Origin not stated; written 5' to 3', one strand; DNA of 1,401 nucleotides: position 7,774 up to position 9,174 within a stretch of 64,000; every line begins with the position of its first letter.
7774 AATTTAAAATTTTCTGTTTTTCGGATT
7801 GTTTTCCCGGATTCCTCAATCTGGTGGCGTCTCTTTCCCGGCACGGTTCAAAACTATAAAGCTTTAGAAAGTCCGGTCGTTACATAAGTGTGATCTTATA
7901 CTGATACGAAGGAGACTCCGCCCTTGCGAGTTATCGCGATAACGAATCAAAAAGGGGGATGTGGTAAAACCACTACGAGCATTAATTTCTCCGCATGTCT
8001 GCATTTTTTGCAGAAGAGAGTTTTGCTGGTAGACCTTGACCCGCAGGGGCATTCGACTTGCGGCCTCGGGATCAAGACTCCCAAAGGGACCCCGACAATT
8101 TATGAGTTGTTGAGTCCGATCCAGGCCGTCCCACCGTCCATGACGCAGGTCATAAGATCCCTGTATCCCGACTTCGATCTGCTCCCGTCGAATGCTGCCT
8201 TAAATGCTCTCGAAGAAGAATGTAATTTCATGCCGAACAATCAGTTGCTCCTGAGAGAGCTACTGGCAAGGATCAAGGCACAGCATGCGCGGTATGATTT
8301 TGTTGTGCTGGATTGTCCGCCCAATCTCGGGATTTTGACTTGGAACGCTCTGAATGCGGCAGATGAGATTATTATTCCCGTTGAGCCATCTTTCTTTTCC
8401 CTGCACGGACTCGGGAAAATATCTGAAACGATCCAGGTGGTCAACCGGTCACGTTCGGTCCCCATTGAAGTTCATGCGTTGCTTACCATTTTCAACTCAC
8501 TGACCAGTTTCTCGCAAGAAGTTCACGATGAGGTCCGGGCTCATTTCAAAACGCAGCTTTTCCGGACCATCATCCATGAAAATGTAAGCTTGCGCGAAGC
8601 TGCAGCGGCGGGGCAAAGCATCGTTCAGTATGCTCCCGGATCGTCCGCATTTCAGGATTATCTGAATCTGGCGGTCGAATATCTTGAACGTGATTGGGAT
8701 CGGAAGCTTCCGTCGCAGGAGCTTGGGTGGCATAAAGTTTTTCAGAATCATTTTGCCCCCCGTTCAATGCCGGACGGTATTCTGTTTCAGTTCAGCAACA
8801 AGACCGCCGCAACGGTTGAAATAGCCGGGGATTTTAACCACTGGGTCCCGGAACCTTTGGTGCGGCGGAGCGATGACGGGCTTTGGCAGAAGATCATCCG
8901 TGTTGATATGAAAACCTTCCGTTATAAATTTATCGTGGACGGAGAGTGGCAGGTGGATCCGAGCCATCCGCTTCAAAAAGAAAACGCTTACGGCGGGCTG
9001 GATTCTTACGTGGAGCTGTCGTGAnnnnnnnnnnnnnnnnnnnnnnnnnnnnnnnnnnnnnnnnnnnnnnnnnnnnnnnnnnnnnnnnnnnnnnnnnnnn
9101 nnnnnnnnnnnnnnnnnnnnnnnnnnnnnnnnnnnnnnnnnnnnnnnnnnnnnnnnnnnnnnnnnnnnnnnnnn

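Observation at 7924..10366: ParA-CBM48 fusion followed by a ParA-like paralog with an acidic, dead P-loop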

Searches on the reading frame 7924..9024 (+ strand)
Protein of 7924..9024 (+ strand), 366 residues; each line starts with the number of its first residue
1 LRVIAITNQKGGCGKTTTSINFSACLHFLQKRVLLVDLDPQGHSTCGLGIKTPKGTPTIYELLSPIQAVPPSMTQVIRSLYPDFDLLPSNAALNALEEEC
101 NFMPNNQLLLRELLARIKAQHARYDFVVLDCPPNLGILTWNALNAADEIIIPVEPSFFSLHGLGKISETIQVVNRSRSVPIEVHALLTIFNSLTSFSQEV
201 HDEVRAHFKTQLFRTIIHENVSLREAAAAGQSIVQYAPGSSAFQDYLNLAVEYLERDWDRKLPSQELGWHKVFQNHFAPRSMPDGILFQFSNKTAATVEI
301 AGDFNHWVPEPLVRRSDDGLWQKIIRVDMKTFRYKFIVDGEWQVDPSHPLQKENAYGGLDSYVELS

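Call 3: search_protein_families(library=pfam, proteins=[window:7924-9024:+], max_evalue=1)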
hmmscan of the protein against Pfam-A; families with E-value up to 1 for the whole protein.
window:7924-9024:+ (366 aa): 10 families
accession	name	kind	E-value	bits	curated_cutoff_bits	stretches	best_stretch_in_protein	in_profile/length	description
PF13614.12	AAA_31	-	1.3e-49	169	27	1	1-176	1-170/177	AAA domain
PF01656.29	CbiA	-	3.1e-15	56.7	25.4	1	4-232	1-124/125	CobQ/CobB/MinD/ParA nucleotide binding domain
PF06564.18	CBP_BcsQ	-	1.6e-13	51.1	21.3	1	1-251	1-231/234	Cellulose biosynthesis protein BcsQ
PF09140.17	MipZ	-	1.8e-12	47.6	20.7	2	101-175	77-152/262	ATPase MipZ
PF00142.24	Fer4_NifH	-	7.2e-12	45.8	25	2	9-47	7-45/271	4Fe-4S iron sulfur cluster binding proteins, NifH/frxC family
PF16561.11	AMPK1_CBM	-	2.2e-10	41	26.8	1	292-364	9-78/85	Glycogen recognition site of AMP-activated protein kinase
PF10609.15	ParA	-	3.5e-08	33.6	27.1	1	2-249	4-241/246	NUBPL iron-transfer P-loop NTPase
PF02374.21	ArsA_ATPase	-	9.1e-06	25.5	24.3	1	1-235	1-232/305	Anion-transporting ATPase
PF02922.24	CBM_48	-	3.6e-05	24.5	22.4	1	284-342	11-72/83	Carbohydrate-binding module 48 (Isoamylase N-terminal domain)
PF07015.17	VirC1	-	0.16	11.8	24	1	1-39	1-39/231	VirC1 protein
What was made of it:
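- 7924..9024 (+): ORF1: ParA-CBM48 fusion protein (366 aa). Pfam AAA_31 1.3e-49 plus AMPK1_CBM 2.2e-10 (call 3).
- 8773..9015 (+): ORF1 residues 284-364: AMPK-beta-type CBM48 carbohydrate-binding module. Pfam (call 3). phmmer to AMPK beta1/beta2 CBM structures gives E=2.4e-7.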

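Call 4: search_protein_families(library=ncbifam, proteins=[window:7924-9024:+], max_evalue=1)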
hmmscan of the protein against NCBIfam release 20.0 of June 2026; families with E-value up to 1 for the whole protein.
window:7924-9024:+ (366 aa): 32 families (the best 25 are shown)
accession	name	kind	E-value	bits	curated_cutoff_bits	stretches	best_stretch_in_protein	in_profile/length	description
NF041546.1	ParA_partition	equivalog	6.5e-33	114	180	2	112-250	65-201/203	ParA family partition ATPase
TIGR03453.1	partition_RepA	equivalog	1.3e-26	93.3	348.45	1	2-234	105-351/387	plasmid partitioning protein RepA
TIGR03371.1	cellulose_yhjQ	equivalog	1e-24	87.4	157.85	1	1-251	1-239/246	cellulose biosynthesis protein BcsQ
TIGR01969.1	minD_arch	subfamily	2.8e-20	72.6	201.75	1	2-272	1-249/251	cell division ATPase MinD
NF010443.0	PRK13869.1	subfamily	8.9e-20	70.8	446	1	2-161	122-289/405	plasmid-partitioning protein RepA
NF041283.1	PrgP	equivalog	4.1e-18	65.7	400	1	2-236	3-241/297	ParA superfamily DNA segregation protein PrgP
NF010259.0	PRK13705.1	equivalog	6.5e-14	51.7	725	1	3-219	108-334/388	plasmid-partitioning protein SopA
TIGR01968.1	minD_bact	equivalog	2.1e-11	43.6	212.9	2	2-39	2-39/261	septum site-determining protein MinD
TIGR01287.1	nifH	equivalog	1.1e-08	34.7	394.35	2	9-64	7-60/275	nitrogenase iron protein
NF033200.1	F430_CfbC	exception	1.3e-07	31.3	402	2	4-63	3-59/260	Ni-sirohydrochlorin a,c-diamide reductive cyclase ATP-dependent reductase subunit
NF008079.0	PRK10818.1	equivalog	7.5e-07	28.7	508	2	120-232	110-226/270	septum site-determining protein MinD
NF009701.0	PRK13230.1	subfamily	1.1e-06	27.9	350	1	2-61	2-58/291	nitrogenase reductase-like protein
TIGR01281.1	DPOR_bchL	equivalog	1.9e-06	27.5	345.15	1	8-66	6-61/268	ferredoxin:protochlorophyllide reductase (ATP-dependent) iron-sulfur ATP-binding protein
TIGR02016.1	BchX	equivalog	2.2e-05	23.9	331.2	1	2-62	1-58/296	chlorophyllide a reductase iron protein subunit X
NF008967.0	PRK12313.1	equivalog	5.1e-05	21.8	577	1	273-341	27-96/633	1,4-alpha-glucan branching protein GlgB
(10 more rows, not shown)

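Call 19: find_homologous_proteins(query=window:7924-9024:+, max_evalue=1e-20)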
Query window:7924-9024:+ (366 aa): 5212 proteins with E <= 1e-20 among 8000 candidates; the best 120 are listed.
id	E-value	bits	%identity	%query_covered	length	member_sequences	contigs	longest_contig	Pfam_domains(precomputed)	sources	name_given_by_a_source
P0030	1.2e-206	704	81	100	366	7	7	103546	PF00142.25,PF02922.25,PF10609.16,PF16561.12,PF01656.30,PF13614.13,PF09140.18,PF06564.19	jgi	-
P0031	3.7e-204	696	81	100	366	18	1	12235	PF00142.25,PF02922.25,PF10609.16,PF16561.12,PF01656.30,PF13614.13,PF09140.18,PF06564.19,PF02374.22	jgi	-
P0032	1.6e-200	684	78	100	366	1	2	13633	PF00142.25,PF02922.25,PF10609.16,PF16561.12,PF01656.30,PF13614.13,PF09140.18,PF06564.19,PF02374.22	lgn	-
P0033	1.1e-196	671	78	100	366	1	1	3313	PF00142.25,PF02922.25,PF10609.16,PF16561.12,PF01656.30,PF13614.13,PF09140.18,PF06564.19,PF02374.22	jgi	jgi:chromosome partitioning protein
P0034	2.4e-196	670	100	80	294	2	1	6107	PF16561.12,PF13614.13,PF09140.18,PF06564.19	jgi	-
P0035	5.6e-195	665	76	100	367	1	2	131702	PF00142.25,PF02922.25,PF10609.16,PF16561.12,PF01656.30,PF13614.13,PF09140.18,PF06564.19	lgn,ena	-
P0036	9.9e-193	658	75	100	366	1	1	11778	PF00142.25,PF02922.25,PF10609.16,PF16561.12,PF01656.30,PF13614.13,PF09140.18,PF06564.19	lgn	-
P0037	3.7e-192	656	74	100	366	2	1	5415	PF00142.25,PF02922.25,PF10609.16,PF16561.12,PF01656.30,PF13614.13,PF09140.18,PF06564.19,PF02374.22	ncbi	-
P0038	3.7e-192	656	75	100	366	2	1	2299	PF00142.25,PF02922.25,PF10609.16,PF16561.12,PF01656.30,PF13614.13,PF09140.18,PF06564.19,PF02374.22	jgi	jgi:chromosome partitioning protein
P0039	2.5e-191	653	75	100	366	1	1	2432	PF00142.25,PF02922.25,PF10609.16,PF16561.12,PF01656.30,PF13614.13,PF09140.18,PF06564.19,PF02374.22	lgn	-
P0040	9.0e-191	652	74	100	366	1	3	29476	PF00142.25,PF02922.25,PF10609.16,PF16561.12,PF01656.30,PF13614.13,PF09140.18,PF06564.19,PF02374.22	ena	-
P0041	1.2e-190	651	74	100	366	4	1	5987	PF00142.25,PF02922.25,PF10609.16,PF16561.12,PF01656.30,PF13614.13,PF09140.18,PF06564.19,PF02374.22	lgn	-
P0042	4.2e-190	649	74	100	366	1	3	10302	PF00142.25,PF02922.25,PF10609.16,PF16561.12,PF01656.30,PF13614.13,PF09140.18,PF06564.19,PF02374.22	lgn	-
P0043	4.6e-190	649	75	100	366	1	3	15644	PF00142.25,PF02922.25,PF10609.16,PF16561.12,PF01656.30,PF13614.13,PF09140.18,PF06564.19,PF02374.22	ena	-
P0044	1.6e-189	648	73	100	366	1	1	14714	PF00142.25,PF02922.25,PF10609.16,PF16561.12,PF01656.30,PF13614.13,PF09140.18,PF06564.19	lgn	-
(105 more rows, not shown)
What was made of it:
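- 7924..9024 (+): More than 120 homologues at 56-81% identity share the same two domains (call 19).
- Checked: ORF1 has more than 120 homologues at 56-81% identity (call 19).
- JGI annotates relatives as 'chromosome partitioning protein' (call 19).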

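Call 69: search_protein_families(library=padloc, proteins=[window:7924-9024:+], max_evalue=0.1)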
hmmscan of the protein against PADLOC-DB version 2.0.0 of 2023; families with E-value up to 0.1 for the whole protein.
window:7924-9024:+ (366 aa): 1 family
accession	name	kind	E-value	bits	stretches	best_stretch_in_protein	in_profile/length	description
PDLC04559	PDC-M28B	-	0.016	12.3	1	6-39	133-166/438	-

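Call 85: search_dna_similar(query=window:7924-9024:+, collection=plasmids, mode=protein, max_rows=12)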
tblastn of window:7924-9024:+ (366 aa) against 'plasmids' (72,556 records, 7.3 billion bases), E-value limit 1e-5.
The search stops at 5000 records and this limit was reached: more records match than are counted here, and every count below describes the 5000 best-scoring records only.
Records with a match: at least 5000; places in all: 5685; records where one place covers at least 80% of the query: 14.
Best place of each record, by identity: <60% 5000.
By first word of the organism name: Rhizobium 608; Enterococcus 431; Agrobacterium 285; Acinetobacter 194; Sinorhizobium 167; Clostridium 143; Pseudosulfitobacter 129; Piscirickettsia 119; Lactococcus 118; Chlamydia 108; and 446 more.
By predicted mobility (MOB-suite, as given by PLSDB): non-mobilizable 2677; conjugative 1187; mobilizable 1136.
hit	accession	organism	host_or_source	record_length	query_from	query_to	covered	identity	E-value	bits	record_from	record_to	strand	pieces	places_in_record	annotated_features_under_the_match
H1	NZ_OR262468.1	Enterococcus faecium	-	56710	2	265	72%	39.6%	3e-47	179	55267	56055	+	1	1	AAA family ATPase | hypothetical protein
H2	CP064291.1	Enterococcus faecium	Homo sapiens,cell culture,clinical ...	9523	2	265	72%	39.2%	1e-46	177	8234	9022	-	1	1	none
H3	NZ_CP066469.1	Enterococcus faecium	Homo sapiens,cell culture,rectal swab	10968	2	265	72%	39.2%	1e-46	177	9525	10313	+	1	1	AAA family ATPase | hypothetical protein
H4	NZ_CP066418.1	Enterococcus faecium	Homo sapiens,cell culture,rectal swab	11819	2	265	72%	39.2%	1e-46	177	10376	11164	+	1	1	AAA family ATPase | hypothetical protein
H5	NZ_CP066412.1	Enterococcus faecium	Homo sapiens,cell culture,rectal swab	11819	2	265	72%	39.2%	1e-46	177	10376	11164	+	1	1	AAA family ATPase | hypothetical protein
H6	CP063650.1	Enterococcus faecium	Homo sapiens,rectal swab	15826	2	265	72%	39.2%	1e-46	177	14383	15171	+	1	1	ParA family protein | hypothetical protein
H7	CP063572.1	Enterococcus faecium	Homo sapiens,rectal swab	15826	2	265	72%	39.2%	1e-46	177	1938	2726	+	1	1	ParA family protein | hypothetical protein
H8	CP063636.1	Enterococcus faecium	Homo sapiens,rectal swab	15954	2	265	72%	39.2%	1e-46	177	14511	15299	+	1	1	ParA family protein | hypothetical protein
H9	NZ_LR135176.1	Enterococcus faecium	-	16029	2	265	72%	39.2%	1e-46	177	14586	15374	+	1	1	AAA family ATPase | hypothetical protein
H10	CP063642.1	Enterococcus faecium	Homo sapiens,rectal swab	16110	2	265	72%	39.2%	1e-46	177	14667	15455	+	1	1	ParA family protein | hypothetical protein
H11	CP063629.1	Enterococcus faecium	Homo sapiens,rectal swab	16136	2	265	72%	39.2%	1e-46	177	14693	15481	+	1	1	ParA family protein | hypothetical protein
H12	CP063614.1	Enterococcus faecium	Homo sapiens,rectal swab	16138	2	265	72%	39.2%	1e-46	177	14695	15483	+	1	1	ParA family protein | hypothetical protein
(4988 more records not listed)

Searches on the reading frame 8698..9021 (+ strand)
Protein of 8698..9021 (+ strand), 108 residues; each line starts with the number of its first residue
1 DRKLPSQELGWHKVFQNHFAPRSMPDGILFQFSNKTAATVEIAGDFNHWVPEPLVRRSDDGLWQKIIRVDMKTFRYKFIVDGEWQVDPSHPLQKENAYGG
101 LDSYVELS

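Call 29: search_solved_structures(query=window:8704-9021:+, max_evalue=0.01, show_alignments=4)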
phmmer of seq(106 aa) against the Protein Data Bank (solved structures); distinct sequences matched with E-value up to 0.01: 18.
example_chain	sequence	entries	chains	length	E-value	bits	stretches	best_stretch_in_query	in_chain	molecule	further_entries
4yef_A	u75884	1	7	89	2.4e-07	33.9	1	26-92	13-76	5'-AMP-activated protein kinase subunit beta-1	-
1z0m_A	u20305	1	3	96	4.6e-07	33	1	36-92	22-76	5'-AMP-activated protein kinase, beta-1 subunit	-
1z0n_A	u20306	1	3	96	8.6e-07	32.2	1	36-92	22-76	5'-AMP-activated protein kinase, beta-1 subunit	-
4cfe_B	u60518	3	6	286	9.3e-07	32.1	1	7-92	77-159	5'-AMP-ACTIVATED PROTEIN KINASE SUBUNIT BETA-1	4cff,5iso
4zhx_B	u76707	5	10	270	9.3e-07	32.1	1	7-92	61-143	5'-AMP-activated protein kinase subunit beta-1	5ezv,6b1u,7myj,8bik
4qfg_B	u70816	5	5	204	9.9e-07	32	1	36-92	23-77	5'-AMP-activated protein kinase subunit beta-1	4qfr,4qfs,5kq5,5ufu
6e4t_B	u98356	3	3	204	1e-06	31.9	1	36-92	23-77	5'-AMP-activated protein kinase subunit beta-1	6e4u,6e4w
5t5t_B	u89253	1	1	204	1.4e-06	31.5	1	36-92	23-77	5'-AMP-activated protein kinase subunit beta-1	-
6c9f_B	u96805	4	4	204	1.5e-06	31.4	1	36-92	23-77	5'-AMP-activated protein kinase subunit beta-1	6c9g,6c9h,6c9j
4y0g_A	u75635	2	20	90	2.2e-06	30.8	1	35-92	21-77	5'-AMP-activated protein kinase subunit beta-2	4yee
2f15_A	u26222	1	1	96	3.6e-06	30.2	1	36-92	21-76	5'-AMP-activated protein kinase, beta-2 subunit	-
2lu3_A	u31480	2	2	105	4.3e-06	29.9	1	36-92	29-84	5'-AMP-activated protein kinase subunit beta-2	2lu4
6b2e_B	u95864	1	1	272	5.3e-06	29.6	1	7-92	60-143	5'-AMP-activated protein kinase subunit beta-2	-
7jhg_B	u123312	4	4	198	1.6e-05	28.1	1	37-92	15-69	5'-AMP-activated protein kinase subunit beta-2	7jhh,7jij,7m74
4rer_B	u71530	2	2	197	1.6e-05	28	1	37-92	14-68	5'-AMP-activated protein kinase subunit beta-2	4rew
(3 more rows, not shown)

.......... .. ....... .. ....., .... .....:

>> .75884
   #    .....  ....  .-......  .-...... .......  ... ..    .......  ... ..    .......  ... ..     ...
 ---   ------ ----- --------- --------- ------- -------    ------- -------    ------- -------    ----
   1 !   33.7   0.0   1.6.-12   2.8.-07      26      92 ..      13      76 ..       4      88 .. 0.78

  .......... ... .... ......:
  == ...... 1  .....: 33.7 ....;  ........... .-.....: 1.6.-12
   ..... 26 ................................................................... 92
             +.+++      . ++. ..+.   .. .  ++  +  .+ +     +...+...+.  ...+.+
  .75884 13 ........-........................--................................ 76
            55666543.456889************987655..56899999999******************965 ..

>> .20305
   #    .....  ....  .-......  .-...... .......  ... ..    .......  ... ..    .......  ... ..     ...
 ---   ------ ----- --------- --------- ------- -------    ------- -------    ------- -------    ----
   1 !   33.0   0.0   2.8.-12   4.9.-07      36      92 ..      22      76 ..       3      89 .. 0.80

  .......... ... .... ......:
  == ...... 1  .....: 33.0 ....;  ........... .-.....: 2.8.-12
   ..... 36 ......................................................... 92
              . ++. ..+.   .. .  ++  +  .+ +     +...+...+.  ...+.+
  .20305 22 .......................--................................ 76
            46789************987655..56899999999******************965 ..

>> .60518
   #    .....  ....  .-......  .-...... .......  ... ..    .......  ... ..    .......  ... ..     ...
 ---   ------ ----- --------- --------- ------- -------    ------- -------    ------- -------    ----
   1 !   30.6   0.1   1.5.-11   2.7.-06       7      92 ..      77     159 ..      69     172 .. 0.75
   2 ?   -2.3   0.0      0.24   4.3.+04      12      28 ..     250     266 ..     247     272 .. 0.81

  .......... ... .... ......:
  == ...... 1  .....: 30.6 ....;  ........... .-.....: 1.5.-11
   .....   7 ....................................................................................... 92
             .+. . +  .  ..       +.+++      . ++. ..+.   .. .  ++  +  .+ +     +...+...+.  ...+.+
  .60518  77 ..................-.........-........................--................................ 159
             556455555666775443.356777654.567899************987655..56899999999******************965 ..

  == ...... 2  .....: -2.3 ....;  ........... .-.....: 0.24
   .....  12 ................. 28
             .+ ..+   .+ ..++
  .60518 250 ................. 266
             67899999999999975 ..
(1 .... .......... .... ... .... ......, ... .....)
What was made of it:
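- On CBM48 / AMPK1_CBM (ORF1 C-terminus): AMPK beta CBM structures E=2.4e-7 (call 29). The alignment numbering in call 29 maps them to W307, K335 and W342.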

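Call 86: search_dna_similar(query=window:8698-9021:+, collection=plasmids, mode=protein, max_rows=25, max_evalue=0.001)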
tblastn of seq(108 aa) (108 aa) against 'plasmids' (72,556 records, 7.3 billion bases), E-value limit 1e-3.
Records with a match: 2; places in all: 2; records where one place covers at least 80% of the query: 0.
Best place of each record, by identity: <60% 2.
By first word of the organism name: Pseudoalteromonas 2.
By predicted mobility (MOB-suite, as given by PLSDB): non-mobilizable 2.
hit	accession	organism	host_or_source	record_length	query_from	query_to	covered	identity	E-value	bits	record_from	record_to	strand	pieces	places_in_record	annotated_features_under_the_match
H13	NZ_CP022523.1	Pseudoalteromonas sp. NC201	pure culture,sea water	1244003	28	108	75%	34.9%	3e-5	48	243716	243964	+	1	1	none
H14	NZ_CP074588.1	Pseudoalteromonas piscicida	mixed culture,water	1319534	28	108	75%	34.9%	3e-5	48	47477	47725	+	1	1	none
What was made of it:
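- Tried and rejected: The CBM part hit two Pseudoalteromonas chromids, with no fusion (calls 85, 86).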
